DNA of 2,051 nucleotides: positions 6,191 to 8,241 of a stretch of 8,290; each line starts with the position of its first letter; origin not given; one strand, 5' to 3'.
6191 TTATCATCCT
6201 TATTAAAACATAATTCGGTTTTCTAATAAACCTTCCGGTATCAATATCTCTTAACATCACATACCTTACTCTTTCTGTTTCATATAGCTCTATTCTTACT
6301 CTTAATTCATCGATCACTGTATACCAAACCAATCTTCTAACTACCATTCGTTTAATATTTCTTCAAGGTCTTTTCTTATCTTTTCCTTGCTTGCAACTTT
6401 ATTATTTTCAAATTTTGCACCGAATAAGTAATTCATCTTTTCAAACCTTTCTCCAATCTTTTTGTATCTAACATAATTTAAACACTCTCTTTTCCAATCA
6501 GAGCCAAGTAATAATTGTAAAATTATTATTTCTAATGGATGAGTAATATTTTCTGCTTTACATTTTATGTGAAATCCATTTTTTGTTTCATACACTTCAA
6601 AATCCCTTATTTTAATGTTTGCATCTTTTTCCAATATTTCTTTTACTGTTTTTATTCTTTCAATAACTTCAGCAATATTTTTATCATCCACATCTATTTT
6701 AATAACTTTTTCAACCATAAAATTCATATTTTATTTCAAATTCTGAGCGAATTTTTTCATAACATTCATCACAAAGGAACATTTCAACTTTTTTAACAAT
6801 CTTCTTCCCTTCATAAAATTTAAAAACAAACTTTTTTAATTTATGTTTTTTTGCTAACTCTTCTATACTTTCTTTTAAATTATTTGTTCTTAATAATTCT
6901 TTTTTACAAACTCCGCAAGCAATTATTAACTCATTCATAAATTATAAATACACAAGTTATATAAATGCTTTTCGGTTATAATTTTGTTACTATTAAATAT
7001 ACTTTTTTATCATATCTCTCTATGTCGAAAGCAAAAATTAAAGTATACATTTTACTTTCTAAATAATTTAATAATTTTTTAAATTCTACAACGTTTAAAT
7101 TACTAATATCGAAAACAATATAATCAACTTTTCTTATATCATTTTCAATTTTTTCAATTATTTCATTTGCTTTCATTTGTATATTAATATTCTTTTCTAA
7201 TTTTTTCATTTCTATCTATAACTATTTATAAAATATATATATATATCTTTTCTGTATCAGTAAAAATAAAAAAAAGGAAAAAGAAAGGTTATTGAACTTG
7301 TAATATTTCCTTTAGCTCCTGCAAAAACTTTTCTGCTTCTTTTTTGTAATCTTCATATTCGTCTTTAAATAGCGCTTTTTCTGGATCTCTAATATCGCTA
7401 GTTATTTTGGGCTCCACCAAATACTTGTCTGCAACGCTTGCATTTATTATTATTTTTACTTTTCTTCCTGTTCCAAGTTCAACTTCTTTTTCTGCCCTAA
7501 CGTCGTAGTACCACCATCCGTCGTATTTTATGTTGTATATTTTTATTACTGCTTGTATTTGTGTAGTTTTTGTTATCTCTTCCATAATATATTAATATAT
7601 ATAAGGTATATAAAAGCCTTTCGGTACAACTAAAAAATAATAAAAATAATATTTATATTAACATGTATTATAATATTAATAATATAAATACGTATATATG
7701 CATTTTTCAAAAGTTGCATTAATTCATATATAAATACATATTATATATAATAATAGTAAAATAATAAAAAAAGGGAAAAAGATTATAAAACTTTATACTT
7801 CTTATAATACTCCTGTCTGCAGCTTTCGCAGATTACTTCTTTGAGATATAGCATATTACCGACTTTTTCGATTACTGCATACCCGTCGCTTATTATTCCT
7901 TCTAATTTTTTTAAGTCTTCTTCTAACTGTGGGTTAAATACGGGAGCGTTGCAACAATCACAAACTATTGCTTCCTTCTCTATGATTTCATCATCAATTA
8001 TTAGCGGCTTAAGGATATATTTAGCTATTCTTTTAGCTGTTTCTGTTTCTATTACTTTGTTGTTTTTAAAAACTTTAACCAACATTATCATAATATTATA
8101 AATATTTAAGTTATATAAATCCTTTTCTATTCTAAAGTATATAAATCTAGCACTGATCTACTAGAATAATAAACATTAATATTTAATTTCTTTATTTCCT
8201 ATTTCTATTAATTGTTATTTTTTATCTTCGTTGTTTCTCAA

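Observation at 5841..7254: Zn ribbon + 128-aa DxD/GxH/sD protein + 168-aa repeat protein operon: candidate minimal or split primase-polymerase (replication) module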

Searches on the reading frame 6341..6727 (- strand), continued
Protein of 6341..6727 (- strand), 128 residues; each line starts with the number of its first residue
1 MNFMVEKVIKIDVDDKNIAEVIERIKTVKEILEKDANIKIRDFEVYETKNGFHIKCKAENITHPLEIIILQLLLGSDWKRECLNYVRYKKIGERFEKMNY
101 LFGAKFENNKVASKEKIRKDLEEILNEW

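Call 91: find_encoding_contigs(protein=P0157, flank=10000, max_places=2)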
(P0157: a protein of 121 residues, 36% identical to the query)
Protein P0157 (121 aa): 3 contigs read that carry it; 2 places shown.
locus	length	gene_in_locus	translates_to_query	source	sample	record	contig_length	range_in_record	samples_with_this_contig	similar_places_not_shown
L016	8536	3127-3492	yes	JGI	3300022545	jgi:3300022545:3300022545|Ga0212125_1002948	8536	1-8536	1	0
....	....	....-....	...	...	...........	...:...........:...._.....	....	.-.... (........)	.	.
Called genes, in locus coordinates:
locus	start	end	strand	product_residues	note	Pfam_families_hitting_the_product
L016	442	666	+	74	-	PF04014:MazE_antitoxin (faint)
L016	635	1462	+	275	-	-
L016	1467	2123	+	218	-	PF12705:PDDEXK_1 (weak)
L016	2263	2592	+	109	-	-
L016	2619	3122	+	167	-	-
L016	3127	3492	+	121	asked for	-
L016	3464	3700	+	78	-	-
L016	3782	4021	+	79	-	-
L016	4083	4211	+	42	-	-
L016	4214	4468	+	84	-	-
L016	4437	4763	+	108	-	-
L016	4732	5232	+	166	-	-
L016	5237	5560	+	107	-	-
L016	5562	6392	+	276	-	-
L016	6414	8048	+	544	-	PF13229:Beta_helix (weak), PF05048:NosD, PF13229:Beta_helix (weak)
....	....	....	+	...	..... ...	-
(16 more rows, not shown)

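Call 125: find_related_loci(query=A7, collection=genome_contigs, flank=5000)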
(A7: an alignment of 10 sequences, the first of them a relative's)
Query A7 (143 aa) in genome_contigs; peptide patterns used: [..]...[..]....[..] (x = any residue, [..] = any of these).
11 stretches matched a pattern; 4 encode a relative of the query (tblastn E <= 1e-3); 4 distinct loci.
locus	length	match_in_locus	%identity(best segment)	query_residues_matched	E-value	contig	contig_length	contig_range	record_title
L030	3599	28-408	59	4-130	1e-45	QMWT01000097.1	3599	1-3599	MAG: Thermoprotei archaeon isolate B82_G16 B82_Guay16_scaffold_32818, whole genome shotgun sequence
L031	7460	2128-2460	50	1-111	2e-34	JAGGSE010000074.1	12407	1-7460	MAG: bacterium isolate AUK014 PB_MANV_014_c_000000000270, whole genome shotgun sequence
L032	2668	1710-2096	40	6-138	1e-18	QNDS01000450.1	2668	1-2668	MAG: Candidatus Fermentibacteria bacterium isolate B22_G4 B22_Guay4_scaffold_84619, whole genome shotgun sequence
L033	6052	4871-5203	40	5-118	2e-18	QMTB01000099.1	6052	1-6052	MAG: Thermoplasmata archaeon isolate B44_G15 B44_Guay15_scaffold_05331, whole genome shotgun sequence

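Call 128: search_protein_families(library=pfam, proteins=[L031:367-2121:+, L031:2544-2969:+, L031:3010-3540:+, L031:3553-4071:+, L031:4584-5084:+, L033:2587-3585:+, L033:3582-3998:+, L033:4249-4740:+, L033:5215-5631:+, L003:5476-6285:+], max_evalue=0.01)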
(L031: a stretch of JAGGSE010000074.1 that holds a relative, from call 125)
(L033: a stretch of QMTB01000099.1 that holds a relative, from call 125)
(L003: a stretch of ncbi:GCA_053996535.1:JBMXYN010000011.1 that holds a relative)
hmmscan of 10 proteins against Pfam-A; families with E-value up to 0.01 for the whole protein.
L031:367-2121:+ (584 aa): 0 families

L031:2544-2969:+ (141 aa): 1 family
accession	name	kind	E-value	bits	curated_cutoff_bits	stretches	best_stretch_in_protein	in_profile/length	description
PF16007.11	DUF4777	-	0.0026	18.4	34.4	0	81-125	7-53/66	Domain of unknown function (DUF4777)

L031:3010-3540:+ (176 aa): 1 family
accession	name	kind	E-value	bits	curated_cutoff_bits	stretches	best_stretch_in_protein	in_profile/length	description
PF24990.1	PAS_13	-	0.0055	17.5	27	0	9-156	4-62/143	ERT1/acuK family PAS domain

L031:3553-4071:+ (172 aa): 0 families

L031:4584-5084:+ (166 aa): 2 families
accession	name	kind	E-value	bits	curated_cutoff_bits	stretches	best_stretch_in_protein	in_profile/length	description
PF18021.7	Agglutinin_C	-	3.3e-10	40.7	26.8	1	52-144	1-92/93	Agglutinin C-terminal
PF18022.7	Lectin_C_term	-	1e-07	32.7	27.1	1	52-142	7-100/102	Ricin-type beta-trefoil lectin C-terminal domain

L033:2587-3585:+ (332 aa): 3 families
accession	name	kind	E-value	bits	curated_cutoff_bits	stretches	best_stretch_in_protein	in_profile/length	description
PF08281.18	Sigma70_r4_2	-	0.00028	20.9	25.7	1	285-321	12-49/54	Sigma-70, region 4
PF13518.12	HTH_28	-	0.00092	19.7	25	1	290-316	4-30/52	Helix-turn-helix domain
PF17868.7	AAA_lid_8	-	0.0073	16.5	22.8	0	247-275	28-56/72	AAA lid domain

L033:3582-3998:+ (138 aa): 0 families

L033:4249-4740:+ (163 aa): 0 families

L033:5215-5631:+ (138 aa): 0 families

L003:5476-6285:+ (269 aa): 3 families
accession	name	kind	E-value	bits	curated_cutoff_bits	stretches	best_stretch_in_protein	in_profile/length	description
PF17863.7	AAA_lid_2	-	1e-06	28.8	22.7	1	226-258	16-48/74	AAA lid domain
PF17868.7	AAA_lid_8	-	0.0039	17.4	22.8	1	226-253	25-52/72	AAA lid domain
PF02170.28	PAZ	-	0.0042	17.5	28.8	1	49-98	61-112/123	PAZ domain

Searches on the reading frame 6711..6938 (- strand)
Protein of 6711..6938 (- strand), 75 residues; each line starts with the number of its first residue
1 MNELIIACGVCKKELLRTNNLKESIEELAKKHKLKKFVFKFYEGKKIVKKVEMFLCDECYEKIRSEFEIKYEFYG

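Call 3: search_protein_families(library=pfam, proteins=[window:6711-6938:-], max_evalue=1)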
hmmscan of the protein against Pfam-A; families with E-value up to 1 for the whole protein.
window:6711-6938:- (75 aa): 3 families
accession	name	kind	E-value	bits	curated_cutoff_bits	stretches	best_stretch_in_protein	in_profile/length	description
PF09893.14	DUF2120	-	0.0021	18.5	25.3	1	2-56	23-76/136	Uncharacterized protein conserved in archaea (DUF2120)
PF09963.14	DUF2197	-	0.064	14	22.2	1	49-65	27-43/56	Uncharacterized protein conserved in bacteria (DUF2197)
PF14471.11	DUF4428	-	0.14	12.5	27.8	1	48-67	15-33/51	Domain of unknown function (DUF4428)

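Call 4: search_protein_families(library=phrogs, proteins=[window:6711-6938:-], max_evalue=1)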
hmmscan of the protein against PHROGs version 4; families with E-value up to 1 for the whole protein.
window:6711-6938:- (75 aa): 3 families
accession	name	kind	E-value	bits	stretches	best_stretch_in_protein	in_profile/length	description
phrog_2834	-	unknown function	0.14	13.1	0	30-66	28-62/78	-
phrog_672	-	unknown function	0.2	12.2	0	5-22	33-50/58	-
phrog_16911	-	unknown function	0.21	12.9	1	6-62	2-57/117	-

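Call 31: search_protein_families(library=ncbifam, proteins=[window:6711-6938:-], max_evalue=0.1)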
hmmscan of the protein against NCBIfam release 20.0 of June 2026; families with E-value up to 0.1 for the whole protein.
window:6711-6938:- (75 aa): 1 family
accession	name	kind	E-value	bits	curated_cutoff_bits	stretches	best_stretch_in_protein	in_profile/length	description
TIGR03831.1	YgiT_finger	domain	0.0027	17.9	20.2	1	29-63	8-42/46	YgiT-type zinc finger protein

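Call 90: search_protein_families(library=padloc, proteins=[window:6711-6938:-], max_evalue=1)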
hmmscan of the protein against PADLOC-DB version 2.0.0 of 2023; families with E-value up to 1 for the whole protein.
window:6711-6938:- (75 aa): 0 families

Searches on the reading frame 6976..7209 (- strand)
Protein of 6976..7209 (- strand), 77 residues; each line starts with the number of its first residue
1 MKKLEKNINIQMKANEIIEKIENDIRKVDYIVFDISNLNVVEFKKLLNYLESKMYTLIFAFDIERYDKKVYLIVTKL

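Call 3: search_protein_families(library=pfam, proteins=[window:6976-7209:-], max_evalue=1)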
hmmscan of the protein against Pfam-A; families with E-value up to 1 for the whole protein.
window:6976-7209:- (77 aa): 4 families
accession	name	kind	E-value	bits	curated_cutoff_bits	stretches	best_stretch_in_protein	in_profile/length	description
PF18664.7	CdiA_C_tRNase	-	0.025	15.3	26.5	1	3-52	57-104/116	CdiA C-terminal tRNase domain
PF16320.10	Ribosomal_L12_N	-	0.06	13.5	25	1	29-53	3-27/48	Ribosomal protein L7/L12 dimerisation domain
PF08902.16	DUF1848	-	0.099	12.9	30.5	1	16-70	36-88/262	Domain of unknown function (DUF1848)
PF14693.11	Ribosomal_TL5_C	-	0.23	12.3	27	0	6-29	28-51/84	Ribosomal protein TL5, C-terminal domain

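Call 4: search_protein_families(library=phrogs, proteins=[window:6976-7209:-], max_evalue=1)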
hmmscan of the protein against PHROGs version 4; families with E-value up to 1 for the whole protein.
window:6976-7209:- (77 aa): 2 families
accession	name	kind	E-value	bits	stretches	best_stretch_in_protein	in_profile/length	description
phrog_28012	-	unknown function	0.0042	18.5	1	17-69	15-65/69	-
phrog_20879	-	unknown function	0.0081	17.3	1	6-57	124-176/187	-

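Call 31: search_protein_families(library=ncbifam, proteins=[window:6976-7209:-], max_evalue=0.1)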
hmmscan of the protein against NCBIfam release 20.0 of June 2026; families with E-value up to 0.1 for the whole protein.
window:6976-7209:- (77 aa): 1 family
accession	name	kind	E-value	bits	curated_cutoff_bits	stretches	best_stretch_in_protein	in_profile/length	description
NF002926.0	PRK03573.1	equivalog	0.057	13.3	120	1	6-57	88-140/144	transcriptional regulator SlyA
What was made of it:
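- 6976..7209 (-): 77-aa protein, possibly a small winged-helix DNA-binding protein. It is a separate transcription unit directly upstream. Call 31: weak SlyA/MarR-type hit at E 0.057.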

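Call 90: search_protein_families(library=padloc, proteins=[window:6976-7209:-], max_evalue=1)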
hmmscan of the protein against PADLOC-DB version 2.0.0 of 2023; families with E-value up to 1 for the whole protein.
window:6976-7209:- (77 aa): 0 families

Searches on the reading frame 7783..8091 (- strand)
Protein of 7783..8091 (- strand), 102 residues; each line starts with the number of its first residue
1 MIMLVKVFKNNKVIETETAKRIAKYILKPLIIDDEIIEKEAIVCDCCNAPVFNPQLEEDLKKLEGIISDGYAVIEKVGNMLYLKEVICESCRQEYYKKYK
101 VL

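Call 3: search_protein_families(library=pfam, proteins=[window:7783-8091:-], max_evalue=1)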
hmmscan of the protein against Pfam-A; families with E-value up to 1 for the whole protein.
window:7783-8091:- (102 aa): 2 families
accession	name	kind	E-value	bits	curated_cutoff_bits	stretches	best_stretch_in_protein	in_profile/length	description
PF23179.1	bHLH_INO2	-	0.077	13.6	23.4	1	4-34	29-57/74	INO2 bHLH domain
PF16135.10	TDBD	-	0.23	11.9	23.6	1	37-53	3-18/52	Tify domain binding domain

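Call 4: search_protein_families(library=phrogs, proteins=[window:7783-8091:-], max_evalue=1)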
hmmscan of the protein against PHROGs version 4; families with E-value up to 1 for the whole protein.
window:7783-8091:- (102 aa): 2 families
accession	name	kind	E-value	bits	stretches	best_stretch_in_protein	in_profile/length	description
phrog_26059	-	unknown function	0.067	14.6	1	30-53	47-70/135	-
phrog_5602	-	unknown function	0.12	13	0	34-55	33-56/60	-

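Call 31: search_protein_families(library=ncbifam, proteins=[window:7783-8091:-], max_evalue=0.1)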
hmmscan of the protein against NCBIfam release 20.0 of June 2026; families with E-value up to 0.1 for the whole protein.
window:7783-8091:- (102 aa): 2 families
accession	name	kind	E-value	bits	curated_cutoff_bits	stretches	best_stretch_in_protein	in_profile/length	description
NF002035.0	PRK00865.1-3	equivalog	0.012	15.2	328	1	6-92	149-229/267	glutamate racemase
NF041921.1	HVO_A0556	equivalog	0.051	13.5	65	0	38-51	38-51/55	HVO_A0556 family zinc finger protein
